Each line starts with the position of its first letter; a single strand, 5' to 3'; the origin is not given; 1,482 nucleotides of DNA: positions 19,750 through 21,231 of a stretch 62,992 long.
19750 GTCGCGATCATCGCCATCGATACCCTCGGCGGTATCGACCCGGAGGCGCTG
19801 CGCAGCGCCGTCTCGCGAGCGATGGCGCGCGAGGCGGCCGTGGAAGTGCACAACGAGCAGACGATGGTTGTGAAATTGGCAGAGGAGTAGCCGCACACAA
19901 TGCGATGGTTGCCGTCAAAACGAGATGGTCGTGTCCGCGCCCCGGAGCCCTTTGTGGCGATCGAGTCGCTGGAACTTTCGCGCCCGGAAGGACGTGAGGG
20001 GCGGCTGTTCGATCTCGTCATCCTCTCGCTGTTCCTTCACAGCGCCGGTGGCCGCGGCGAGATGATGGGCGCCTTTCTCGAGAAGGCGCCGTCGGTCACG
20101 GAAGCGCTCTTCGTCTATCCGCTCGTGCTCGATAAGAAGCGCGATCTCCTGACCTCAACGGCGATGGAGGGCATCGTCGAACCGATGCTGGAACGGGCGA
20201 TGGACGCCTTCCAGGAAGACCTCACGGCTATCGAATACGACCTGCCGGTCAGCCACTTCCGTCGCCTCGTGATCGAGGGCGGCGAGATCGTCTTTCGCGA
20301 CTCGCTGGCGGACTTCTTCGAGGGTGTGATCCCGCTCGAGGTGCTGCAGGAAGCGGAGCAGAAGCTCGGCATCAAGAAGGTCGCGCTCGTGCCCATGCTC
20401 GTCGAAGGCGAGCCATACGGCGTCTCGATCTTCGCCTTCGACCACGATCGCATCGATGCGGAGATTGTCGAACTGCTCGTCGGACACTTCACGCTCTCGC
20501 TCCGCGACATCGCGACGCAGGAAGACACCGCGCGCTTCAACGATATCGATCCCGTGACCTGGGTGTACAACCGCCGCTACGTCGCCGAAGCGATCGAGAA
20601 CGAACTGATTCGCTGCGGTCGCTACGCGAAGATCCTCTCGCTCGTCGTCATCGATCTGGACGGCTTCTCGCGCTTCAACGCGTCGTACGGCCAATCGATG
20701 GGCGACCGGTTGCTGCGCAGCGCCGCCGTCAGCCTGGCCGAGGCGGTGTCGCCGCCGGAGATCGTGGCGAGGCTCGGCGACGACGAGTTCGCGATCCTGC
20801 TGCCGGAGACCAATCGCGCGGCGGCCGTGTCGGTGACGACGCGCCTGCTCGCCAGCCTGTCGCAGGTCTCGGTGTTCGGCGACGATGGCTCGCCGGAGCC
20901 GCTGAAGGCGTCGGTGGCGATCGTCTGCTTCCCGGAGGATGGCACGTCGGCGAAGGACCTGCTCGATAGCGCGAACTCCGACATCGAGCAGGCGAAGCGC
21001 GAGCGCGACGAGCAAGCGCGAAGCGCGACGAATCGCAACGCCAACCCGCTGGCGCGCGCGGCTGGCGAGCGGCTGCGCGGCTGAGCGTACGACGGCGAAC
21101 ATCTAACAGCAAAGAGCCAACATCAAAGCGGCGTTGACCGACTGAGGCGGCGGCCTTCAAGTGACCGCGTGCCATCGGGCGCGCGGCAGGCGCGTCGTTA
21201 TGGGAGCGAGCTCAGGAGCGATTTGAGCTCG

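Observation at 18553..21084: Acidic protein with three PopZ-like '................' helices, co-oriented with a GAF-GGDEF-variant gene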

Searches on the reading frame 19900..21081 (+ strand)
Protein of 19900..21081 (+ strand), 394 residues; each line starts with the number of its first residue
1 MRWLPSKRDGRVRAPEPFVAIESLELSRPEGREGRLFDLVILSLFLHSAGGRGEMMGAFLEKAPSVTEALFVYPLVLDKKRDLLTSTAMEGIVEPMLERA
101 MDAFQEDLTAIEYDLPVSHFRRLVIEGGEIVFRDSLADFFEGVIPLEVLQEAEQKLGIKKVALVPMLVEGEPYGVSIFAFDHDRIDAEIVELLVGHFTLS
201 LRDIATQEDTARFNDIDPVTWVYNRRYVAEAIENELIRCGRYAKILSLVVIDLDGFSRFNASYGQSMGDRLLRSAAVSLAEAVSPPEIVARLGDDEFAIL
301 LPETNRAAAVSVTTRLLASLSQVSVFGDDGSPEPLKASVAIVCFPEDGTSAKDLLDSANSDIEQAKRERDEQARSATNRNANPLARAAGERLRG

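Call 3: search_protein_families(library=pfam, proteins=[window:19900-21081:+], max_evalue=10)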
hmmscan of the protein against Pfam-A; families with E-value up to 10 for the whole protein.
window:19900-21081:+ (394 aa): 3 families
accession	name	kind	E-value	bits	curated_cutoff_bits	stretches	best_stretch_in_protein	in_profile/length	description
PF00990.26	GGDEF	-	6.4e-33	114.2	23.8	1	215-370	2-159/161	Diguanylate cyclase, GGDEF domain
PF12407.13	Abdominal-A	-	0.014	15.4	25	1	363-374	10-21/24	Homeobox protein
PF00395.25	SLH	-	0.043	14.2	20.8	1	212-237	1-24/44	S-layer homology domain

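Call 4: search_protein_families(library=ncbifam, proteins=[window:19900-21081:+], max_evalue=10)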
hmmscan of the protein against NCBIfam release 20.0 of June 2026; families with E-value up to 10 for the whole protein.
window:19900-21081:+ (394 aa): 22 families
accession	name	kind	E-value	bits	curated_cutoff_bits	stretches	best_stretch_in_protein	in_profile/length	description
TIGR00254.1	GGDEF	domain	1.4e-32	112.7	37.4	1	216-373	7-164/168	diguanylate cyclase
NF047654.1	DiguCycDgcRLepto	equivalog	3e-26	92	500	1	179-366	99-286/295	diguanylate cyclase DgcR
NF038266.1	diguan_SiaD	equivalog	8.1e-26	90.9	290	1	200-368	82-247/252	biofilm regulation diguanylate cyclase SiaD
NF007135.0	PRK09581.1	equivalog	4.1e-23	81.9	474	1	212-370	290-449/457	PleD family two-component system response regulator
NF045675.1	PhdiestaseDibA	equivalog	1.3e-22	80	980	1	206-368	195-356/623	phosphodiesterase DibA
NF007380.0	PRK09894.1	equivalog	6.1e-20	71.7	256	1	192-367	108-278/296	diguanylate cyclase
NF007423.1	PRK09966.1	equivalog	4.7e-19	68.5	325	1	216-366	241-390/390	diguanylate cyclase DgcN/YfiN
NF051473.1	DigCycDgcsShew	equivalog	6.4e-19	68.4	400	1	216-367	137-282/291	diguanylate cyclase DgcS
NF007474.0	PRK10060.1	equivalog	2.9e-17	62.1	782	1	206-372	229-391/663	cyclic di-GMP phosphodiesterase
NF011955.1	PRK15426.1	equivalog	1.9e-15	56.1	408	1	217-355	401-539/564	cellulose biosynthesis regulator diguanylate cyclase DgcQ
NF007298.0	PRK09776.1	equivalog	5.4e-15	54.3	1135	1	217-359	687-828/1111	diguanylate cyclase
NF007599.0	PRK10245.1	equivalog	3.8e-14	51.9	402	1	217-368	213-362/371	diguanylate cyclase AdrA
NF041606.1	dguan_cyc_DgcA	equivalog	4.4e-14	52.2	370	1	235-368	199-331/340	diguanylate cyclase DgcA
NF050064.1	BlResRespRegCbrR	equivalog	1.5e-13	50.5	600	1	207-368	247-406/415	bile resistance response regulator CbrR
NF053781.1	cdiGMPphdstlr2612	equivalog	2e-13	48.9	1600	1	215-370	841-996/1268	Tlr1612 family c-di-GMP phosphodiesterase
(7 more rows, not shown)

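Call 30: find_homologous_proteins(query=window:19900-21081:+, max_evalue=1e-10)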
Query window:19900-21081:+ (394 aa): 464 proteins with E <= 1e-10 among 8000 candidates; the best 120 are listed.
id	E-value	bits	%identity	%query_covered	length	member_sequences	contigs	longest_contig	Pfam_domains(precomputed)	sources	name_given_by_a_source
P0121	1.2e-251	852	100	100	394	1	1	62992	PF00990.27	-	-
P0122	1.7e-215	733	85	100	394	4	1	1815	PF00990.27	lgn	-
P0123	2.5e-214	729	84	100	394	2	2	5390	PF00990.27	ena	-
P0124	1.1e-213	727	84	100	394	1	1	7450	PF00990.27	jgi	jgi:diguanylate cyclase (GGDEF)-like protein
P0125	1.5e-213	727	85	100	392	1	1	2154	PF00990.27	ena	-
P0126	2.1e-213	726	85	100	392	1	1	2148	PF00990.27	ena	-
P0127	2.7e-211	719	84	100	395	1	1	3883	PF00990.27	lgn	-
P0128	1.3e-210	717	83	100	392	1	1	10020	PF00990.27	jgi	jgi:diguanylate cyclase (GGDEF)-like protein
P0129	2.5e-209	713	83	100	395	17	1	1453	PF00990.27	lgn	-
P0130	4.8e-206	702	80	100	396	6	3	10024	PF00990.27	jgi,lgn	jgi:diguanylate cyclase (GGDEF)-like protein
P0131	5.9e-206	702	82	99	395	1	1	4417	PF00990.27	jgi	jgi:diguanylate cyclase (GGDEF)-like protein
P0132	1.6e-205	700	81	100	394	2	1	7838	PF00990.27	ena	-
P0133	2.1e-205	700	81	100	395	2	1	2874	PF00990.27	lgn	-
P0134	3.5e-205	699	81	100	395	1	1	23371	PF00990.27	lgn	-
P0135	1.1e-204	698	81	100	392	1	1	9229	PF00990.27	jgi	jgi:diguanylate cyclase (GGDEF)-like protein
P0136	1.8e-204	697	81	100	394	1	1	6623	PF00990.27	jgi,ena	-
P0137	6.1e-204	695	80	100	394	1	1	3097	PF00990.27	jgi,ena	-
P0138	2.9e-203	693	81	100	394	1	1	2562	PF00990.27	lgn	-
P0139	7.8e-202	688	80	100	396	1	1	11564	PF00990.27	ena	-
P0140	1.1e-201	688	79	100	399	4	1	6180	PF00990.27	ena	-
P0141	1.3e-201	688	80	100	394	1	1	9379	PF00990.27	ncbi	-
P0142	1.5e-201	687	79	100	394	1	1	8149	PF00990.27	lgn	-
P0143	1.7e-201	687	79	100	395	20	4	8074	PF00990.27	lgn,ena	-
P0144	1.8e-201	687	80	100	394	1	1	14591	PF00990.27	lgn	-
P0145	3.3e-201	686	79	100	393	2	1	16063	PF00990.27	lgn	-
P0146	9.4e-201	685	79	100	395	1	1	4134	PF00990.27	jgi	jgi:diguanylate cyclase (GGDEF)-like protein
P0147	1.2e-200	684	80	100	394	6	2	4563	PF00990.27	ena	-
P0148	1.7e-200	684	79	99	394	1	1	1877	PF00990.27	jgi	jgi:diguanylate cyclase (GGDEF)-like protein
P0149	2.1e-200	684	79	100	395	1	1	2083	PF00990.27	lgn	-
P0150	2.2e-200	683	80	100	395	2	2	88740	PF00990.27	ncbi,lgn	-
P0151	3.5e-200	683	79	99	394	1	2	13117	PF00990.27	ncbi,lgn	-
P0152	8.7e-200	682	79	99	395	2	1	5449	PF00990.27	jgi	jgi:diguanylate cyclase (GGDEF)-like protein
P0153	1.5e-199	681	79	99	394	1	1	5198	PF00990.27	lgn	-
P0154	4.5e-199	679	78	99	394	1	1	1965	PF00990.27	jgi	jgi:diguanylate cyclase (GGDEF)-like protein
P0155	4.9e-199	679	78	100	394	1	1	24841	PF00990.27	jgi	jgi:diguanylate cyclase (GGDEF)-like protein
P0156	5.3e-199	679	78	100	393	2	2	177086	PF00990.27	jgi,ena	-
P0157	6.3e-199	679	77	100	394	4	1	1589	PF00990.27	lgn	-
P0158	7.5e-199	678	79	99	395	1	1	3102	PF00990.27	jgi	jgi:diguanylate cyclase (GGDEF)-like protein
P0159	7.7e-199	678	79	100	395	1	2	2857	PF00990.27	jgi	jgi:diguanylate cyclase (GGDEF)-like protein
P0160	1.1e-198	678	78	100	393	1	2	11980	PF00990.27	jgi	-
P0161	1.3e-198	678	78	100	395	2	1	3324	PF00990.27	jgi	jgi:diguanylate cyclase (GGDEF)-like protein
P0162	1.5e-198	677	78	99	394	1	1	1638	PF00990.27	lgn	-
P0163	1.8e-198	677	79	100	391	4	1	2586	PF00990.27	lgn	-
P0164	2.4e-198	677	80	100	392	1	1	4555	PF00990.27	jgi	jgi:diguanylate cyclase (GGDEF)-like protein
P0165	5.3e-198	676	78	100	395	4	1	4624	PF00990.27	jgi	jgi:diguanylate cyclase (GGDEF)-like protein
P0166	2.3e-197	674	78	100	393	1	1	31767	PF00990.27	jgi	jgi:diguanylate cyclase (GGDEF)-like protein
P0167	2.7e-197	673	78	100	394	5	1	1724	PF00990.27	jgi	-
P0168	5.2e-197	672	78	100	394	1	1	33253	PF00990.27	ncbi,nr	ncbi:MAG TPA: GGDEF domain-containing protein [Dehalococcoidia bacterium]|nr:GGDEF domain-containing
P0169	5.8e-197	672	79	100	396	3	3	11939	PF00990.27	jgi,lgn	jgi:diguanylate cyclase (GGDEF)-like protein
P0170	8.4e-197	672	78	99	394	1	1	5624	PF00990.27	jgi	jgi:diguanylate cyclase (GGDEF)-like protein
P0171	3.3e-196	670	78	100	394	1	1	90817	PF00990.27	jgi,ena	-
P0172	5.4e-196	669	77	100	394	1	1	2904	PF00990.27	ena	-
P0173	7.0e-196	669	76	100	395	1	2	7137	PF00990.27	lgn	-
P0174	7.1e-196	669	78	100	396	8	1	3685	PF00990.27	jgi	jgi:diguanylate cyclase (GGDEF)-like protein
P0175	1.8e-195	667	76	100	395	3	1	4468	PF00990.27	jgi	jgi:diguanylate cyclase (GGDEF)-like protein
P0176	2.0e-195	667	78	100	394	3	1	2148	PF13185.13,PF00990.27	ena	-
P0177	2.0e-195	667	77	100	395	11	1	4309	PF00990.27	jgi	jgi:diguanylate cyclase (GGDEF)-like protein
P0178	2.2e-195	667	77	100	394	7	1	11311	PF00990.27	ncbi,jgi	jgi:diguanylate cyclase (GGDEF)-like protein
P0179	3.7e-195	666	77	99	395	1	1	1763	PF00990.27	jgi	jgi:diguanylate cyclase (GGDEF)-like protein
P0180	8.4e-195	665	78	100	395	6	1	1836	PF00990.27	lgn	-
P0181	1.2e-194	665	80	98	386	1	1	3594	PF00990.27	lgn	-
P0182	2.6e-194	663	77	100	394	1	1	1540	PF00990.27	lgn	-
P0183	5.7e-194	662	77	100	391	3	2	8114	PF00990.27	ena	-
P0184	8.0e-194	662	77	100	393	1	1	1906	PF00990.27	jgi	jgi:diguanylate cyclase (GGDEF)-like protein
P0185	1.0e-193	662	77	100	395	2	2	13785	PF00990.27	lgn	-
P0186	1.1e-193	661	76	100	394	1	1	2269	PF00990.27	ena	-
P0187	2.8e-193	660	76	97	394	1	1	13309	PF00990.27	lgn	-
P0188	3.3e-193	660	76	100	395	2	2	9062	PF00990.27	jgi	-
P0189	7.1e-193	659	77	100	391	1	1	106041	PF00990.27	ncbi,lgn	-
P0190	1.5e-192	658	77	100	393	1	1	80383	PF00990.27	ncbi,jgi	jgi:diguanylate cyclase (GGDEF)-like protein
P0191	1.6e-192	658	75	100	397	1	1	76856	PF00990.27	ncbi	-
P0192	1.6e-192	658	79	98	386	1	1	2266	PF00990.27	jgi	jgi:diguanylate cyclase (GGDEF)-like protein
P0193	4.2e-192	656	78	98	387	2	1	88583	PF00990.27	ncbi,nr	ncbi:MAG: GGDEF domain-containing protein [Chloroflexi bacterium]|nr:GGDEF domain-containing protein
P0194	1.1e-191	655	75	100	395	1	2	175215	PF00990.27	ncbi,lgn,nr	ncbi:MAG: GGDEF domain-containing protein [Chloroflexota bacterium]|nr:GGDEF domain-containing prote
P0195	2.6e-191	654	77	100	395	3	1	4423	PF00990.27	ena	-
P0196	2.3e-190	650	77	98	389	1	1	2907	PF00990.27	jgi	jgi:diguanylate cyclase (GGDEF)-like protein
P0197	2.7e-190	650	77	100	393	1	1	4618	PF00990.27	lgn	-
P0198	3.9e-190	650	75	100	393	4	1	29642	PF00990.27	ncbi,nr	ncbi:MAG: GGDEF domain-containing protein [Chloroflexota bacterium]|nr:GGDEF domain-containing prote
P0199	5.3e-190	649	75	100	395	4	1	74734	PF00990.27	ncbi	-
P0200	6.7e-190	649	77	100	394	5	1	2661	PF00990.27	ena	-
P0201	3.8e-189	646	76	100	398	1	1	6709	PF13185.13,PF00990.27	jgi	jgi:diguanylate cyclase (GGDEF)-like protein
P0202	4.0e-189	646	75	99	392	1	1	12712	PF00990.27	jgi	-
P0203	9.3e-189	645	75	100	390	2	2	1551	PF00990.27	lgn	-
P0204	1.1e-188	645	76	99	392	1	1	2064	PF13185.13,PF00990.27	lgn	-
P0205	1.3e-188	645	75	100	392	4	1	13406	PF00990.27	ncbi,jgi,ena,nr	ncbi:MAG TPA: GGDEF domain-containing protein [Dehalococcoidia bacterium]|nr:GGDEF domain-containing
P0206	1.7e-188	644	75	100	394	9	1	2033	PF00990.27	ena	-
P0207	1.8e-188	644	75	100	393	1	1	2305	PF00990.27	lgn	-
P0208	1.9e-188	644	75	99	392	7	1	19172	PF00990.27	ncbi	-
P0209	2.5e-188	644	75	100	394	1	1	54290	PF00990.27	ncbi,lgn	-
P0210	3.3e-188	643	75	99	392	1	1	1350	PF00990.27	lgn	-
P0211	3.6e-188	643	76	99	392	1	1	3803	PF13185.13,PF00990.27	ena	-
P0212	4.1e-188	643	75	100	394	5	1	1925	PF00990.27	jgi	-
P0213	4.3e-188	643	74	100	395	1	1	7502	PF00990.27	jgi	jgi:diguanylate cyclase (GGDEF)-like protein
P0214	4.4e-188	643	76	100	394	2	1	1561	PF00990.27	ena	-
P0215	6.2e-188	643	74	99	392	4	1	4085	PF00990.27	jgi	jgi:diguanylate cyclase (GGDEF)-like protein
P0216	2.0e-187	641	75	99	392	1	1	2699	PF13185.13,PF00990.27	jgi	jgi:diguanylate cyclase (GGDEF)-like protein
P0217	3.2e-187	640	75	100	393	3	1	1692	PF00990.27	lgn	-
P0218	6.1e-187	639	75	99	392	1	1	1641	PF13185.13,PF00990.27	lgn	-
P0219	6.2e-187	639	76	100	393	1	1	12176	PF13185.13,PF00990.27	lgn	-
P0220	7.0e-187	639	75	100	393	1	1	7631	PF00990.27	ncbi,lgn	-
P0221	7.4e-187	639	76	99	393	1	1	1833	PF13185.13,PF00990.27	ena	-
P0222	9.3e-187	639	75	100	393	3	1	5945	PF00990.27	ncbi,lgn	-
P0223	2.3e-186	637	75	99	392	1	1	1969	PF13185.13,PF00990.27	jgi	jgi:diguanylate cyclase (GGDEF)-like protein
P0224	3.6e-186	637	76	99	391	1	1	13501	PF00990.27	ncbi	ncbi:MAG TPA: sensor domain-containing diguanylate cyclase [Dehalococcoidia bacterium]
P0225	4.3e-186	636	75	99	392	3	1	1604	PF00990.27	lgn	-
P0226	1.1e-185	635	74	99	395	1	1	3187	PF00990.27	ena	-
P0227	1.4e-185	635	74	100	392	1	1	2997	PF00990.27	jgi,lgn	-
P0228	1.4e-185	635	75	99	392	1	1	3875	PF00990.27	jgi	jgi:diguanylate cyclase (GGDEF)-like protein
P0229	1.7e-185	635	75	99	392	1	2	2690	PF13185.13,PF00990.27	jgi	jgi:diguanylate cyclase (GGDEF)-like protein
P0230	1.8e-185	634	74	100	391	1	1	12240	PF00990.27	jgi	jgi:diguanylate cyclase (GGDEF)-like protein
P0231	2.3e-185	634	76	99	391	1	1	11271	PF00990.27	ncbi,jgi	jgi:diguanylate cyclase (GGDEF)-like protein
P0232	2.6e-185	634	76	99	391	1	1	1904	PF00990.27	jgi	jgi:diguanylate cyclase (GGDEF)-like protein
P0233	2.8e-185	634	75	99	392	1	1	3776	PF00990.27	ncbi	-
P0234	2.9e-185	634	74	100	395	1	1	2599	PF13185.13,PF00990.27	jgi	jgi:diguanylate cyclase (GGDEF)-like protein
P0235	2.0e-184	631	74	99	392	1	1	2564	PF00990.27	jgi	jgi:diguanylate cyclase (GGDEF)-like protein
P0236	6.7e-184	629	72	99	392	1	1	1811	PF00990.27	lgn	-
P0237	2.4e-183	627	73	99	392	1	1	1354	PF00990.27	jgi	jgi:diguanylate cyclase (GGDEF)-like protein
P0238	4.3e-183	627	74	100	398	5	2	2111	PF00990.27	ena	-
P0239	1.0e-182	625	73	100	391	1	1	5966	PF00990.27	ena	-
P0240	1.1e-182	625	73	99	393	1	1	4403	PF13185.13,PF00990.27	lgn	-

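Call 59: search_protein_families(library=padloc, proteins=[window:19900-21081:+], max_evalue=1)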
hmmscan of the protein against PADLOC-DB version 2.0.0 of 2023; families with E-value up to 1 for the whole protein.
window:19900-21081:+ (394 aa): 0 families

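Call 61: predict_structure(alignment_id=A4)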
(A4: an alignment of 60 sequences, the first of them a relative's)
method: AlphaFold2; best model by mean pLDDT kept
length: 394 residues; sequences in the alignment: 60
mean_pLDDT: 74.4   pTM: 0.51
mean pLDDT of the five models: 74.4, 74.0, 73.3, 70.1, 67.0
residues with pLDDT >= 90: 69; 70-90: 208; 50-70: 62; < 50: 55
segments of 3 or more residues with pLDDT < 50: 1-22, 209-220, 377-394
pLDDT, mean of each block of 10 residues (from residue 1): 38 40 58 83 74 82 93 90 84 85 88 69 78 90 88 96 89 93 93 90 64 37 72 79 82 79 66 63 68 84 78 74 66 76 68 82 80 58 39 37
secondary structure, 60 per line:
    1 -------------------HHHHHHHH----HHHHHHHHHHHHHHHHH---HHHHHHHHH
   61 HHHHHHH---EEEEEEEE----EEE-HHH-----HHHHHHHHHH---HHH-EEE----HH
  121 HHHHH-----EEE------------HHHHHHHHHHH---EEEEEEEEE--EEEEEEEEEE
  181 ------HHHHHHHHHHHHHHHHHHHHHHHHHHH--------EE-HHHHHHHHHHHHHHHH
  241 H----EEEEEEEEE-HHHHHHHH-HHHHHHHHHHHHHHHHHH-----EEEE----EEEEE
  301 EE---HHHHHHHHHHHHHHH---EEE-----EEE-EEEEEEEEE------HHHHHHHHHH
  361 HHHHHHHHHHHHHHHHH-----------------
elements in order: H20-27 H32-48 H52-67 E71-78 E83-85 H95-104 E112-114 H119-125 E131-133 H146-156 E160-168 E171-180 H187-213 H225-241 E246-254 H256-263 H265-282 E288-291 E296-302 H306-320 E324-326 E332-334 E336-344 H351-377

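Call 66: fold_search(model_id=the predicted structure, library=pdb)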
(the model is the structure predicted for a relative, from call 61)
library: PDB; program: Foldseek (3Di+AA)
matches with E <= 10: 1299; with E <= 0.001: 160
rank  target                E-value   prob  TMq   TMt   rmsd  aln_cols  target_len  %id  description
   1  6et7_A                7.5e-12  1.00  0.31  0.20  22.8       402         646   14  Activated heterodimer of the bacteriophytochrome regulated diguanylyl cyclase variant - S505V A526V - from Idiomarina  (released 2018-06-13)
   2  5llx_A                8.5e-12  1.00  0.30  0.19  22.8       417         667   14  Bacteriophytochrome activated diguanylyl cyclase from Idiomarina species A28L with GTP bound (released 2017-03-15)
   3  4zmu_A                2.0e-11  1.00  0.32  0.36  15.0       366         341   18  Dcsbis, a diguanylate cyclase from Pseudomonas aeruginosa (released 2016-05-04)
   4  4zmu_B                3.5e-11  1.00  0.32  0.36  13.7       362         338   18  Dcsbis, a diguanylate cyclase from Pseudomonas aeruginosa (released 2016-05-04)
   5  5llw_B                4.1e-11  1.00  0.30  0.19  22.8       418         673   14  Bacteriophytochrome activated diguanylyl cyclase from Idiomarina species A28L (released 2017-03-15)
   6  5llw_A                5.8e-11  1.00  0.30  0.18  23.0       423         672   14  Bacteriophytochrome activated diguanylyl cyclase from Idiomarina species A28L (released 2017-03-15)
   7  5llx_B                1.3e-10  1.00  0.30  0.19  24.6       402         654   13  Bacteriophytochrome activated diguanylyl cyclase from Idiomarina species A28L with GTP bound (released 2017-03-15)
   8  6zxb_A                1.7e-10  1.00  0.32  0.42   7.4       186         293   31  Diguanylate cyclase DgcR (I-site mutant) in native state (released 2021-03-31)
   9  9g85_B                4.3e-10  1.00  0.31  0.28  11.1       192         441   23  Structure of Response regulator PleD in complex with c-diGMP and ppGpp (released 2025-08-06)
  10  9g85_C                6.3e-10  1.00  0.31  0.28  11.5       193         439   24  Structure of Response regulator PleD in complex with c-diGMP and ppGpp (released 2025-08-06)
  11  9g85_D                7.1e-10  1.00  0.31  0.27  10.7       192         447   23  Structure of Response regulator PleD in complex with c-diGMP and ppGpp (released 2025-08-06)
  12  4zve                  1.0e-09  1.00  0.32  0.72   3.7       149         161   26  Crystal structure of GGDEF domain of the E. coli DosC - form I (apo-form) (released 2015-11-11)
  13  4zvf                  1.0e-09  1.00  0.31  0.68   4.2       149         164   26  Crystal structure of GGDEF domain of the E. coli DosC - form II (GTP-alpha-S-bound) (released 2015-11-11)
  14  3i5c_B                1.1e-09  1.00  0.33  0.60   6.5       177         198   27  Crystal structure of a fusion protein containing the leucine zipper of GCN4 and the GGDEF domain of WspR from Pseudomo (released 2009-08-18)
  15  6et7_B                1.3e-09  1.00  0.30  0.19  35.3       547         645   11  Activated heterodimer of the bacteriophytochrome regulated diguanylyl cyclase variant - S505V A526V - from Idiomarina  (released 2018-06-13)
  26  7e6g_A                5.2e-09  1.00  0.32  0.45   7.7       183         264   26  Crystal structure of diguanylate cyclase SiaD in complex with its activator SiaC from Pseudomonas aeruginosa (released 2021-09-22)
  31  7e6g_B                6.9e-09  1.00  0.32  0.47   9.8       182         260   25  Crystal structure of diguanylate cyclase SiaD in complex with its activator SiaC from Pseudomonas aeruginosa (released 2021-09-22)
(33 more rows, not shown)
